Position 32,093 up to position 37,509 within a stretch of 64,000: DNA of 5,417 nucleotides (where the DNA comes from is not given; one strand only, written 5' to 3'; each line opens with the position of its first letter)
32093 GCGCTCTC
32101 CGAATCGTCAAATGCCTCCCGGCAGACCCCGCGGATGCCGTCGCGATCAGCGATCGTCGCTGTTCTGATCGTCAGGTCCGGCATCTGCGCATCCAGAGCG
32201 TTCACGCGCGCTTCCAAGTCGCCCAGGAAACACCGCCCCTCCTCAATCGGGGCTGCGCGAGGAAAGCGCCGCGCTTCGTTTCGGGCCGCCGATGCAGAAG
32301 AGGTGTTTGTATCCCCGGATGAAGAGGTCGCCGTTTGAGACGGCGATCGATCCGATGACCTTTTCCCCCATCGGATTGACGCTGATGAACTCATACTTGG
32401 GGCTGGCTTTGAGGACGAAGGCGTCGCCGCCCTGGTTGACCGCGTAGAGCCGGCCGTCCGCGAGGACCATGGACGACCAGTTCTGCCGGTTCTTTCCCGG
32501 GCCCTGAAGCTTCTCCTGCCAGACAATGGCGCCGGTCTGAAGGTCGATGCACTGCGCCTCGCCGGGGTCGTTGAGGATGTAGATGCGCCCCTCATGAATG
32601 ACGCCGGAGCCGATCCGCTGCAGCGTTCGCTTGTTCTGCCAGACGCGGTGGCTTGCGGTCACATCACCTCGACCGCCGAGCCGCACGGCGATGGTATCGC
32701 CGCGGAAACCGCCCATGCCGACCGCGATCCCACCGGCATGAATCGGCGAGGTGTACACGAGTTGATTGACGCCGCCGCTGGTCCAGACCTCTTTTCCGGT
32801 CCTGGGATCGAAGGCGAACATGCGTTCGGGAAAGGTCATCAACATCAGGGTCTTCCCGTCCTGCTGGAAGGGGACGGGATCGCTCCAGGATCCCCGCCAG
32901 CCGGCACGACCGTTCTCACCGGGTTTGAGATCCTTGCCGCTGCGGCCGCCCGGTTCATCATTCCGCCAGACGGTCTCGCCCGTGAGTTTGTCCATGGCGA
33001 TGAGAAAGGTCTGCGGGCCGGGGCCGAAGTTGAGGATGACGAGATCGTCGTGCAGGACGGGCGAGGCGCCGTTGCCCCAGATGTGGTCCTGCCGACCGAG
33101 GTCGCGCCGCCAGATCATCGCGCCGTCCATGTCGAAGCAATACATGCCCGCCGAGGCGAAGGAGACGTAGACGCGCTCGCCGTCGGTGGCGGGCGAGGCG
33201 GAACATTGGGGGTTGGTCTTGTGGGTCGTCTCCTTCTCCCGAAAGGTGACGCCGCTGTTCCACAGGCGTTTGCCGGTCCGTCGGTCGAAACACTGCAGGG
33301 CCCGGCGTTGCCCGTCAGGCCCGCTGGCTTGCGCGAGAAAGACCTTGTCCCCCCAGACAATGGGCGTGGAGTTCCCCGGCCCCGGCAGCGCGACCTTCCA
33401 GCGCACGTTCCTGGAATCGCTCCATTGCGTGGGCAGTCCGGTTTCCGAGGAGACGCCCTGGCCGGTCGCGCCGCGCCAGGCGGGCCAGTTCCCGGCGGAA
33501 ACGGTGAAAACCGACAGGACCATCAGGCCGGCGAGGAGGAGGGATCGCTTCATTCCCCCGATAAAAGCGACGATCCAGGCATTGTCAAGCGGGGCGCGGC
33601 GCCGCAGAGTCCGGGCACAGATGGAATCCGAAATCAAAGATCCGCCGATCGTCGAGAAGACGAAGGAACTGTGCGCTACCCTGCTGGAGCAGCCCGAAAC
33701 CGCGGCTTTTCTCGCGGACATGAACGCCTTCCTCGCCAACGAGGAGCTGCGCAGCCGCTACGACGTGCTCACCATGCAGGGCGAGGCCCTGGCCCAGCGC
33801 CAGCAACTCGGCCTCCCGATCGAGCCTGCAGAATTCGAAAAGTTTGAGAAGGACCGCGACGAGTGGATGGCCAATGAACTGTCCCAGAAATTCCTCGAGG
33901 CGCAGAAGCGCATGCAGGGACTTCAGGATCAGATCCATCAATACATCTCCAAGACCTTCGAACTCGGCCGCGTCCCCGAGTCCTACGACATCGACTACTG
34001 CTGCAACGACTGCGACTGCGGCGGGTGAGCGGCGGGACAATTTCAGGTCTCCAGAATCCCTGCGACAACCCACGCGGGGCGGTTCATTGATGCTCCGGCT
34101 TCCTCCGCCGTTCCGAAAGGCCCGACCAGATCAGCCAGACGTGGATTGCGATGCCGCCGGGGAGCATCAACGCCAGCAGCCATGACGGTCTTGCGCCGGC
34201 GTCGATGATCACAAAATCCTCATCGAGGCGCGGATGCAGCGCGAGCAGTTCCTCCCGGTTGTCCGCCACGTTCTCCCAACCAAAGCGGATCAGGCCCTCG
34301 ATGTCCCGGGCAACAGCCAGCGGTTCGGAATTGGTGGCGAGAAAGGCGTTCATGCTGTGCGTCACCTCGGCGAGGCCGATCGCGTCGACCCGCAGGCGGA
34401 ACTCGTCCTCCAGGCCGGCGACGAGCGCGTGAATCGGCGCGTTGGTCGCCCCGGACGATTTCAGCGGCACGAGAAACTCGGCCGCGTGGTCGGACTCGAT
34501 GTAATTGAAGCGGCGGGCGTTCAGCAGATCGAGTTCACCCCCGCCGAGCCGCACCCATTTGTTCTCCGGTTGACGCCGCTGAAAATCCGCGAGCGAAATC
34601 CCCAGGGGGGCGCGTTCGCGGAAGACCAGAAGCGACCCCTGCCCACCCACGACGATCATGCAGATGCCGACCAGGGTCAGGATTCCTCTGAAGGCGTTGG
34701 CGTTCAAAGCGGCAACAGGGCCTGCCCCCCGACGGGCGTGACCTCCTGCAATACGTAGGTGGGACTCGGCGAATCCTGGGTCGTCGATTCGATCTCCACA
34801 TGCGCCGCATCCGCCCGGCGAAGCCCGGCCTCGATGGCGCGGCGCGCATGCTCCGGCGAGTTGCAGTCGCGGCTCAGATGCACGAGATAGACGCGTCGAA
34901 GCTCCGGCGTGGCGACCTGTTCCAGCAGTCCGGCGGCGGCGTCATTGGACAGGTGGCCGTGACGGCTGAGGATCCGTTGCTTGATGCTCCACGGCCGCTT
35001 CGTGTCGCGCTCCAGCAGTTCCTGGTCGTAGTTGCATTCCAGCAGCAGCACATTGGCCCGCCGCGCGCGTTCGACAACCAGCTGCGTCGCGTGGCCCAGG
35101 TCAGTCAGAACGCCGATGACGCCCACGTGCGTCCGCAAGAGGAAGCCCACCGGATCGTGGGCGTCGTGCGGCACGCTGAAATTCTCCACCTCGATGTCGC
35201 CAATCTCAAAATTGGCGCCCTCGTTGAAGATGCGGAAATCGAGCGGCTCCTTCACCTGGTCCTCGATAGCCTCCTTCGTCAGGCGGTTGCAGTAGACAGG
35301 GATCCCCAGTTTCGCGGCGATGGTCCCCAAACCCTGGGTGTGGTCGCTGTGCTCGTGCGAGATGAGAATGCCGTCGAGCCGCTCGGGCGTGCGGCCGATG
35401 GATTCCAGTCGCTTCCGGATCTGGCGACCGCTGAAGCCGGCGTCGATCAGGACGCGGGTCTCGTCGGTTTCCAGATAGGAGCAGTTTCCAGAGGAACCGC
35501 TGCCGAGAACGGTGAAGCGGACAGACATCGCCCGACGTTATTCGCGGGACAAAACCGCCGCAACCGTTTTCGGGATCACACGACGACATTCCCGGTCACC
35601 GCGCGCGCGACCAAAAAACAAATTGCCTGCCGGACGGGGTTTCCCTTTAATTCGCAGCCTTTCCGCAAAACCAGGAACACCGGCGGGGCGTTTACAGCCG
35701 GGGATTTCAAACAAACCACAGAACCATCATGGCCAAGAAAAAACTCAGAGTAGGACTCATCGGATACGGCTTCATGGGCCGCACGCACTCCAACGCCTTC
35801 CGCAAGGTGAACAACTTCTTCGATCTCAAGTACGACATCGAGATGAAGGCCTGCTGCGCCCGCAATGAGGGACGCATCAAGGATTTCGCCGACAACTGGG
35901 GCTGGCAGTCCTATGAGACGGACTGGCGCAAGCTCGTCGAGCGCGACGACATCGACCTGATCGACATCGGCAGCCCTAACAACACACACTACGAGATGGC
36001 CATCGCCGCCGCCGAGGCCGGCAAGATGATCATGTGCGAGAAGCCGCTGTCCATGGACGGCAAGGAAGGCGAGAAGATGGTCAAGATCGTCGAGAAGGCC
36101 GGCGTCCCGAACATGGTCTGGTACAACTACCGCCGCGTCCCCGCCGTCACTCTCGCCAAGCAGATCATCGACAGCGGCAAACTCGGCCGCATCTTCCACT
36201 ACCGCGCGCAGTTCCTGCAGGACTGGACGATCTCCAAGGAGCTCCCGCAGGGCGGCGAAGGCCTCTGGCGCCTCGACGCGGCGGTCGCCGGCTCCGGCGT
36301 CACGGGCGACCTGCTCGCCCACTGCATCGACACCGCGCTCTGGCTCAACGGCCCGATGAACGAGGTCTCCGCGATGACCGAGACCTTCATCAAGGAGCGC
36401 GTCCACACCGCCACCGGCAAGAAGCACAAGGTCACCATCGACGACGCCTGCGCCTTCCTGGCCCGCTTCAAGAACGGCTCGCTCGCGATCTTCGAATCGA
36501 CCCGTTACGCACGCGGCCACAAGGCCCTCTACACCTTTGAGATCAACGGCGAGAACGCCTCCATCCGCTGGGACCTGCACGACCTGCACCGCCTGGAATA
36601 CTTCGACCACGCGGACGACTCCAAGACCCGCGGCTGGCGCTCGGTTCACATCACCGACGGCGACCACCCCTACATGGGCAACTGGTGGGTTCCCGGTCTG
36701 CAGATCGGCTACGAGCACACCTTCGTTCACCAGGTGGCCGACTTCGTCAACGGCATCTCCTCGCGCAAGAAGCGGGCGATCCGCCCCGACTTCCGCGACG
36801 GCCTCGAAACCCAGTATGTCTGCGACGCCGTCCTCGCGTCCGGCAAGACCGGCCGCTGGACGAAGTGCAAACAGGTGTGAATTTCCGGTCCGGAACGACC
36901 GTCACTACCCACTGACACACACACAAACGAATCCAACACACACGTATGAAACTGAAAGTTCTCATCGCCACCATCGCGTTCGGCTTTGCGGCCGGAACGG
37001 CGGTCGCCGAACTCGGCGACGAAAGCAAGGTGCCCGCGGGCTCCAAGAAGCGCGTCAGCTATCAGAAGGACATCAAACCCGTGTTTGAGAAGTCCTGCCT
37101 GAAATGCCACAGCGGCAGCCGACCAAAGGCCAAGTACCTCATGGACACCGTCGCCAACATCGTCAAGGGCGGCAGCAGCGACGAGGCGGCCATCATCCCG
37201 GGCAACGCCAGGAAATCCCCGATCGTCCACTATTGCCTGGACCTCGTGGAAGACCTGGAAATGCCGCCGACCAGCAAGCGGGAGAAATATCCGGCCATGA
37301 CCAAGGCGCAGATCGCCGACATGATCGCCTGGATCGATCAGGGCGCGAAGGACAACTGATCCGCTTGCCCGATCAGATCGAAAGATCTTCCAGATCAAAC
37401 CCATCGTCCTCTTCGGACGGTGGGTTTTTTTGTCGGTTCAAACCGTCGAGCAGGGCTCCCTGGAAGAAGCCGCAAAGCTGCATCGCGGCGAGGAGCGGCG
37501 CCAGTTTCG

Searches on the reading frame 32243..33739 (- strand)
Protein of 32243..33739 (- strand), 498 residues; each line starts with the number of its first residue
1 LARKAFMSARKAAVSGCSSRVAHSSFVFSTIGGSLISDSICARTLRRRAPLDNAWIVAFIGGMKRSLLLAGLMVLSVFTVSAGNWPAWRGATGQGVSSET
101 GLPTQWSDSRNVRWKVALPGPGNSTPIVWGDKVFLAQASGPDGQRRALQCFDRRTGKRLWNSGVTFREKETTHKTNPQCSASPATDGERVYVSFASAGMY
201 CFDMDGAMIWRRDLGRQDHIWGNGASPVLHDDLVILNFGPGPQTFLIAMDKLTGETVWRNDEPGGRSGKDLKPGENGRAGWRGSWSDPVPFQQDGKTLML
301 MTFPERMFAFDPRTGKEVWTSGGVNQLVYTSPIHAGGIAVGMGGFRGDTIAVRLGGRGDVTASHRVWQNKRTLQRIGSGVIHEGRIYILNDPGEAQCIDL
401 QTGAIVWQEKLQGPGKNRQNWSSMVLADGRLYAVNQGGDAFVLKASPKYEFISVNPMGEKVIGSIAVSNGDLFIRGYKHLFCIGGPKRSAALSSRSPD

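Call 27: search_protein_families(library=pfam, max_evalue=0.00001, proteins=[window:32243-33739:-])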
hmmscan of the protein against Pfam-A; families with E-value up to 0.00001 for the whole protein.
window:32243-33739:- (498 aa): 3 families
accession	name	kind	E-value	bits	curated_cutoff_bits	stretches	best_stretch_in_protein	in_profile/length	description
PF13360.13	PQQ_2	-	1.4e-26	94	27.6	2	148-320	5-143/233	Outer membrane protein assembly factor BamB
PF01011.28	PQQ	-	3.2e-09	36.5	26.7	0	224-318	50-137/595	Glucose/ethanol/alcohol dehydrogenase, beta-propeller domain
PF13570.13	Beta-prop_ACSF4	-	6.4e-07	29.5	133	0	108-214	163-253/329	Beta-alanine-activating enzyme, beta-propeller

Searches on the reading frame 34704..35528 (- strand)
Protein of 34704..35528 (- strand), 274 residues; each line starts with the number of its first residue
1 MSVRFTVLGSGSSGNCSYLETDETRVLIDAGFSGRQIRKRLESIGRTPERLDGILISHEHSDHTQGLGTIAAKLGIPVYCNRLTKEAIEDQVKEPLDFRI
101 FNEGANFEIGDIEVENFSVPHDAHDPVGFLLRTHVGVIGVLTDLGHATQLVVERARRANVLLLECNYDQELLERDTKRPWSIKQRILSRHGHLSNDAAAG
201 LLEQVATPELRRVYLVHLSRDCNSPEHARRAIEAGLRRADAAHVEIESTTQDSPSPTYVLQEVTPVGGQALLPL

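Call 27: search_protein_families(library=pfam, max_evalue=0.00001, proteins=[window:34704-35528:-])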
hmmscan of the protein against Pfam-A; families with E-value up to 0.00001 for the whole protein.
window:34704-35528:- (274 aa): 3 families
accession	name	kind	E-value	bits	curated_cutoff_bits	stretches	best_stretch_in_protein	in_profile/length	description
PF12706.13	Lactamase_B_2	-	7.6e-25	88.1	27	1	24-217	1-199/200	Beta-lactamase superfamily domain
PF00753.33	Lactamase_B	-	9e-18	65.4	22.7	1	12-136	4-142/196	Metallo-beta-lactamase superfamily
PF13483.12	Lactamase_B_3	-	5.3e-07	30.2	24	1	15-126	8-87/160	Beta-lactamase superfamily domain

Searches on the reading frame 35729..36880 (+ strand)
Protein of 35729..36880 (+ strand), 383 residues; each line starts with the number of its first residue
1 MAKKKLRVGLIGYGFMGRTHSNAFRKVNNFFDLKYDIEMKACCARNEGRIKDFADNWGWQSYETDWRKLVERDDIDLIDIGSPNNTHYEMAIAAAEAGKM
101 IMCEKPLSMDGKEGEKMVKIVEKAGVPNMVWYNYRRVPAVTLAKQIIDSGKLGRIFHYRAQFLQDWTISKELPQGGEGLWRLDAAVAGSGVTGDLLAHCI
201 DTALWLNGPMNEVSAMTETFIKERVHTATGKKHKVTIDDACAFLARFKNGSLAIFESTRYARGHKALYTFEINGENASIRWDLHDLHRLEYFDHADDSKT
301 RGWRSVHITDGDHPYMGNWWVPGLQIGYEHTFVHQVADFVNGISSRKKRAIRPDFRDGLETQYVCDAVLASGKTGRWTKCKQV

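Call 27: search_protein_families(library=pfam, max_evalue=0.00001, proteins=[window:35729-36880:+])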
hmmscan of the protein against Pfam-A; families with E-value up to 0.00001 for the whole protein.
window:35729-36880:+ (383 aa): 4 families
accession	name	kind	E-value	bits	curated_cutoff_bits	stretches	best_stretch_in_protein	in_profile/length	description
PF22725.1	GFO_IDH_MocA_C3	-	3.4e-28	98.6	27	1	142-280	3-124/124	GFO/IDH/MocA C-terminal domain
PF01408.29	GFO_IDH_MocA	-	6.4e-25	88.6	24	1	6-130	1-118/120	Oxidoreductase family, NAD-binding Rossmann fold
PF02894.22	GFO_IDH_MocA_C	-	1.8e-16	61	22.9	1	144-378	1-216/218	Oxidoreductase family, C-terminal alpha/beta domain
PF22685.1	Gal80p_C-like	-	5.5e-06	27.1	29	0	138-279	1-148/152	Gal80p, C-terminal domain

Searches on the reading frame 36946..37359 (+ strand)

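Call 28: search_protein_families(library=pfam, max_evalue=0.00001, proteins=[window:36946-37359:+])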
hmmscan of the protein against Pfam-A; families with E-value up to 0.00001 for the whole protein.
window:36946-37359:+ (137 aa): 1 family
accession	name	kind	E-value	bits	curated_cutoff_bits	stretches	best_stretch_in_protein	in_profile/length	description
PF07635.16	PSCyt1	-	1.4e-11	45.3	22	1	51-109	1-58/59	Planctomycete cytochrome C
